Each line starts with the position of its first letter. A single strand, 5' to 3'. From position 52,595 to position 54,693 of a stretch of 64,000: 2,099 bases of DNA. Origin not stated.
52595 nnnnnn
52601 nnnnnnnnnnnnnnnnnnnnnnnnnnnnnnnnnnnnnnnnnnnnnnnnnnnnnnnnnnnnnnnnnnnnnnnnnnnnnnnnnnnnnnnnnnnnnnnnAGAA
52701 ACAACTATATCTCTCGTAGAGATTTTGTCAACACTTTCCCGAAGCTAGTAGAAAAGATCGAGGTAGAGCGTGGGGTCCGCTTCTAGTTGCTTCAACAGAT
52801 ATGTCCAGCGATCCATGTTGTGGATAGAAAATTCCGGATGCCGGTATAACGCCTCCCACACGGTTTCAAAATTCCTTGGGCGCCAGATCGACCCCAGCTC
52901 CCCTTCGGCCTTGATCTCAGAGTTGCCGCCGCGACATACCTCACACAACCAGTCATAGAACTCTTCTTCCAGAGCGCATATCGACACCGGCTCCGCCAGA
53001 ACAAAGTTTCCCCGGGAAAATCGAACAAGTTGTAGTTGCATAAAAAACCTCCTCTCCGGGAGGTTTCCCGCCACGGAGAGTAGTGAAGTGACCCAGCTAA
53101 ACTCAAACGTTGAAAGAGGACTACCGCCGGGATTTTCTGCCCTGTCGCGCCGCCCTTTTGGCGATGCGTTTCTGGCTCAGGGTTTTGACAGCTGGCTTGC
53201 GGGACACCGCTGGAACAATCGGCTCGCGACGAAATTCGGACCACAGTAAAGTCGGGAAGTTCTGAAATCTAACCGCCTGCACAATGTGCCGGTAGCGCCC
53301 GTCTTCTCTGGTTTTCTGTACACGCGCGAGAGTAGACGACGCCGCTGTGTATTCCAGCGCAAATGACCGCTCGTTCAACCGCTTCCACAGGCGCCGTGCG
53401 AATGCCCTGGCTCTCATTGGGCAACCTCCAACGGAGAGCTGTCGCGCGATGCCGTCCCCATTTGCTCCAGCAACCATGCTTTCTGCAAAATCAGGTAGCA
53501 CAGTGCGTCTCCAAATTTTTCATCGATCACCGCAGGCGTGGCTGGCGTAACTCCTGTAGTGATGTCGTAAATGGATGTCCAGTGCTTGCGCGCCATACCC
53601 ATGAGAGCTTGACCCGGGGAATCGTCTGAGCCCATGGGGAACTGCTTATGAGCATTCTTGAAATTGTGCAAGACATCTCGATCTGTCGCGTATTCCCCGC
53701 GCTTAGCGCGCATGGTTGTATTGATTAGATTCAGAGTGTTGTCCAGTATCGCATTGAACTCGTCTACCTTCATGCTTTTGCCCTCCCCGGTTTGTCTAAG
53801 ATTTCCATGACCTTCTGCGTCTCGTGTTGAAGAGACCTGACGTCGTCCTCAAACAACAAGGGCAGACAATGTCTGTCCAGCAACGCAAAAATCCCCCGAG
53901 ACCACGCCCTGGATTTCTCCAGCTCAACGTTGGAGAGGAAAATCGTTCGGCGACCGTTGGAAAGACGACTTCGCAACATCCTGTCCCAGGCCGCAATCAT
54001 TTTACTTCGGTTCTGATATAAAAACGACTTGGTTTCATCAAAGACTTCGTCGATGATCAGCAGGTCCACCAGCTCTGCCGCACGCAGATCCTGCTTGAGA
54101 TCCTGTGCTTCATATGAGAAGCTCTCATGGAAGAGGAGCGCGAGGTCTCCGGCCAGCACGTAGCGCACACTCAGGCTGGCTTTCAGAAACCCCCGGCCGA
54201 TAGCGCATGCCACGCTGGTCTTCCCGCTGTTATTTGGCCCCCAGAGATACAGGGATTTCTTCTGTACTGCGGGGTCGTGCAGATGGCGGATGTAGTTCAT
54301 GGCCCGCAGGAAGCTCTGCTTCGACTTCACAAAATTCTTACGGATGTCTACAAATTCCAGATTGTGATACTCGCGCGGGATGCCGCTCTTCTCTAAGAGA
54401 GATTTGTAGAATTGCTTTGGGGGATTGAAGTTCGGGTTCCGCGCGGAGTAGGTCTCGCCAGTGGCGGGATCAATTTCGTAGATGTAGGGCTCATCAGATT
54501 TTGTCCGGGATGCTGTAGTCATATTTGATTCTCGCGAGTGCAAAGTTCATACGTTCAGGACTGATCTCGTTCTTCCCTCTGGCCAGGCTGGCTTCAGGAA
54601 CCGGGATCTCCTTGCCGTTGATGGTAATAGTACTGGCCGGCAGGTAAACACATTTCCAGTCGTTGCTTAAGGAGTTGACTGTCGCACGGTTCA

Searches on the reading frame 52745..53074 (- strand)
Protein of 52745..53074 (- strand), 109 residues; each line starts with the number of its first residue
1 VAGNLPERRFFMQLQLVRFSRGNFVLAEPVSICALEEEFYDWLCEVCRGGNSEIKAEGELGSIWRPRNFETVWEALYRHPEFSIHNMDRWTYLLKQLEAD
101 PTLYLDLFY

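Call 3: search_protein_families(library=pfam, proteins=[window:52745-53074:-], max_evalue=1)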
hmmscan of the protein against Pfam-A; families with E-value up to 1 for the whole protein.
window:52745-53074:- (109 aa): 0 families

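Call 4: search_protein_families(library=padloc, proteins=[window:52745-53074:-], max_evalue=1)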
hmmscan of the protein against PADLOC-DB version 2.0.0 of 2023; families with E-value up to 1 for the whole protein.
window:52745-53074:- (109 aa): 0 families

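Call 5: search_protein_families(library=phrogs, proteins=[window:52745-53074:-], max_evalue=0.1)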
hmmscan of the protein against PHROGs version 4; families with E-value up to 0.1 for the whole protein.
window:52745-53074:- (109 aa): 0 families

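Call 6: search_protein_families(library=ncbifam, proteins=[window:52745-53074:-], max_evalue=1)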
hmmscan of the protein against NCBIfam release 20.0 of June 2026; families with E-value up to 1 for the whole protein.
window:52745-53074:- (109 aa): 0 families

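Call 15: find_homologous_proteins(query=window:52748-53041:-, max_evalue=0.01)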
Query seq(98 aa) (98 aa): 1 proteins with E <= 0.01 among 1 candidates.
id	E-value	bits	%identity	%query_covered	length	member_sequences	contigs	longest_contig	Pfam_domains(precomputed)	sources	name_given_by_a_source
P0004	8.5e-63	227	100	100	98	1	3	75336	-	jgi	-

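Call 20: find_encoding_contigs(protein=P0004, flank=3000, max_places=4)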
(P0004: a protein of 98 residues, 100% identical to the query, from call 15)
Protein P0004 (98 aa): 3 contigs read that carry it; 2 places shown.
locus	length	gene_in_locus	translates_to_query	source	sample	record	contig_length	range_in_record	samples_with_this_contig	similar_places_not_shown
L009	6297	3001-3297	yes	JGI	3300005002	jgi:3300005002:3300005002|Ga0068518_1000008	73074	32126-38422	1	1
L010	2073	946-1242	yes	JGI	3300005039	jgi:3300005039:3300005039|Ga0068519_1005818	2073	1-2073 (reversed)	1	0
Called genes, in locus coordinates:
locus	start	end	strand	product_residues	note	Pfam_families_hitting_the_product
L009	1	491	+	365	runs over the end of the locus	-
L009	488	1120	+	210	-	-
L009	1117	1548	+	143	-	-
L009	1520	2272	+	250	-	PF01695:IstB_IS21 (weak)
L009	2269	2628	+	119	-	-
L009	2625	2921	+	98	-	-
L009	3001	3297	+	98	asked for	-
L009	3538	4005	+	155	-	-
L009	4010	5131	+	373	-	-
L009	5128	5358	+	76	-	-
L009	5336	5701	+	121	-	-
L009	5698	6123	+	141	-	-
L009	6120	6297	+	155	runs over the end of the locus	PF01327:Pep_deformylase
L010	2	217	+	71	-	?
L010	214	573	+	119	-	-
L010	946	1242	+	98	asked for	-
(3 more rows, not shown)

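Call 27: predict_structure(protein=window:52745-53041:-)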
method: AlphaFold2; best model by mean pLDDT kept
length: 98 residues; sequences in the alignment: 1
mean_pLDDT: 74.9   pTM: 0.69
mean pLDDT of the five models: 74.9, 69.8, 60.0, 40.1, 39.9
residues with pLDDT >= 90: 0; 70-90: 66; 50-70: 32; < 50: 0
segments of 3 or more residues with pLDDT < 50: none
pLDDT, mean of each block of 10 residues (from residue 1): 81 73 65 71 70 83 71 68 86 80
secondary structure, 60 per line:
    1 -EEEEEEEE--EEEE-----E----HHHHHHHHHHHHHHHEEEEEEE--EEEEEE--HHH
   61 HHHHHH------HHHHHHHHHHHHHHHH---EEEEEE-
elements in order: E2-9 E12-15 H26-40 E41-47 E50-55 H58-66 H73-88 E92-97

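Call 48: search_solved_structures(query=window:52748-53041:-, max_evalue=10)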
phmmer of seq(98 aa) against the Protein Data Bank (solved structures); distinct sequences matched with E-value up to 10: 7.
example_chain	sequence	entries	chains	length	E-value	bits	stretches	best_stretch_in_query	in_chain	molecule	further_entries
5ojr_A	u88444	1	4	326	1.2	12.3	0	43-76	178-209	Ycf48-like protein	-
2xbg_A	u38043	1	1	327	1.2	12.3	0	43-76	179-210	YCF48-LIKE PROTEIN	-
5ojp_A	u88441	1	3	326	1.3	12.2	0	42-76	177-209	Ycf48-like protein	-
4epk_A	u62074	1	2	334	1.4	12.1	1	42-79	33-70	2-amino-3-carboxymuconate 6-semialdehyde decarboxylase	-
2hbv_A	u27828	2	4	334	1.6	11.9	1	42-79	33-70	2-amino-3-carboxymuconate 6-semialdehyde decarboxylase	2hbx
8yt2_A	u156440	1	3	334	1.6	11.9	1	42-79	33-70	2-amino-3-carboxymuconate 6-semialdehyde decarboxylase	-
5oj5_A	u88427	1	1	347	1.7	11.8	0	43-76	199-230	Ycf48-like protein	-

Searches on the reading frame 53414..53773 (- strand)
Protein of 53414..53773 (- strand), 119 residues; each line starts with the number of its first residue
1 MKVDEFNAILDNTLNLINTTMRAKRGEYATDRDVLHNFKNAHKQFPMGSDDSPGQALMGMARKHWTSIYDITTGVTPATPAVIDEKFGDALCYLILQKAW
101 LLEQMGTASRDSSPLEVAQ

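Call 3: search_protein_families(library=pfam, proteins=[window:53414-53773:-], max_evalue=1)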
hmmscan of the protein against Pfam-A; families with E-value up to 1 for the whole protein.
window:53414-53773:- (119 aa): 0 families

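Call 5: search_protein_families(library=phrogs, proteins=[window:53414-53773:-], max_evalue=0.1)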
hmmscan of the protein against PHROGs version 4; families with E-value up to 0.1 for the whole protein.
window:53414-53773:- (119 aa): 1 family
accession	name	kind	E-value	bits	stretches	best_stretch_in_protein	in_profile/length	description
phrog_6802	-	unknown function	2.6e-23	83.6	1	1-110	1-107/122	-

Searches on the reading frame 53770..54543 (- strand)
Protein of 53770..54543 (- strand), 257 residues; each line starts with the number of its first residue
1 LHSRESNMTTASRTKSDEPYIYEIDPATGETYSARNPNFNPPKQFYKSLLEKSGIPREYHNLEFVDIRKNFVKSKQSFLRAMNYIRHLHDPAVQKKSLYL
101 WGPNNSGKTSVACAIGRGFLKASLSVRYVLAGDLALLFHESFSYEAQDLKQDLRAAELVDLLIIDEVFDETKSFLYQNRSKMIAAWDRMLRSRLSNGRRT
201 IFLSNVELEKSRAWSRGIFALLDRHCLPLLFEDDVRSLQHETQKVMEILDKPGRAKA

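Call 3: search_protein_families(library=pfam, proteins=[window:53770-54543:-], max_evalue=1)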
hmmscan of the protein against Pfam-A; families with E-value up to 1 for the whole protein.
window:53770-54543:- (257 aa): 8 families
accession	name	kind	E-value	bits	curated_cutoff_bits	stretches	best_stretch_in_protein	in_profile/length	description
PF01695.23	IstB_IS21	-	9.5e-06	25.7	24.1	1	94-167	91-162/238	IstB-like ATP binding protein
PF00308.24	Bac_DnaA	-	0.0081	16.8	23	1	89-168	28-107/162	Bacterial DnaA ATPAse domain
PF08298.17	AAA_PrkA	-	0.039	13.5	25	1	75-133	64-118/358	PrkA AAA domain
PF00004.35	AAA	-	0.051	14.5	21.2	1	98-167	1-66/131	ATPase family associated with various cellular activities (AAA)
PF13175.12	AAA_15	-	0.08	13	32.1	1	100-169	28-85/374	AAA ATPase domain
PF13401.12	AAA_22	-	0.1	13.4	27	0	94-112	4-22/130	AAA domain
PF00519.23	PPV_E1_C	-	0.11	12.1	26.5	1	70-116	94-140/289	Papillomavirus helicase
PF01583.26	APS_kinase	-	0.14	12.7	21.1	1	97-134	4-40/152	Adenylylsulphate kinase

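Call 5: search_protein_families(library=phrogs, proteins=[window:53770-54543:-], max_evalue=0.1)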
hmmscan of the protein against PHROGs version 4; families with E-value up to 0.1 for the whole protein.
window:53770-54543:- (257 aa): 3 families
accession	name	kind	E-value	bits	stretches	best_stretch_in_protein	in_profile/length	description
phrog_50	-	DNA, RNA and nucleotide metabolism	5.3e-24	86.2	1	44-209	319-479/570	DnaC-like helicase loader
phrog_3277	-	DNA, RNA and nucleotide metabolism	2.9e-08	34.7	1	95-224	10-137/168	DnaC-like helicase loader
phrog_27475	-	unknown function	0.0041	16.6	1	97-167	444-513/599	-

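Call 62: search_dna_similar(query=window:53770-54543:-, collection=phages, mode=protein, max_evalue=0.00001, max_rows=10)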
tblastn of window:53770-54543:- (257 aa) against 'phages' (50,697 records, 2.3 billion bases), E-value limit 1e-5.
Records with a match: 1; places in all: 1; records where one place covers at least 80% of the query: 0.
Best place of each record, by identity: <60% 1.
By first word of the organism name: Alcaligenes 1.
By host as written in the record: Alcaligenes faecalis 1.
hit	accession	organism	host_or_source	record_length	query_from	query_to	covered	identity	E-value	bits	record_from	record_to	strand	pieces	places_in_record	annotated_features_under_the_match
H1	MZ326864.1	Alcaligenes phage Piluca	Alcaligenes faecalis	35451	55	216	63%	24.7%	3e-6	54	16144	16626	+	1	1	DnaA-like replication initator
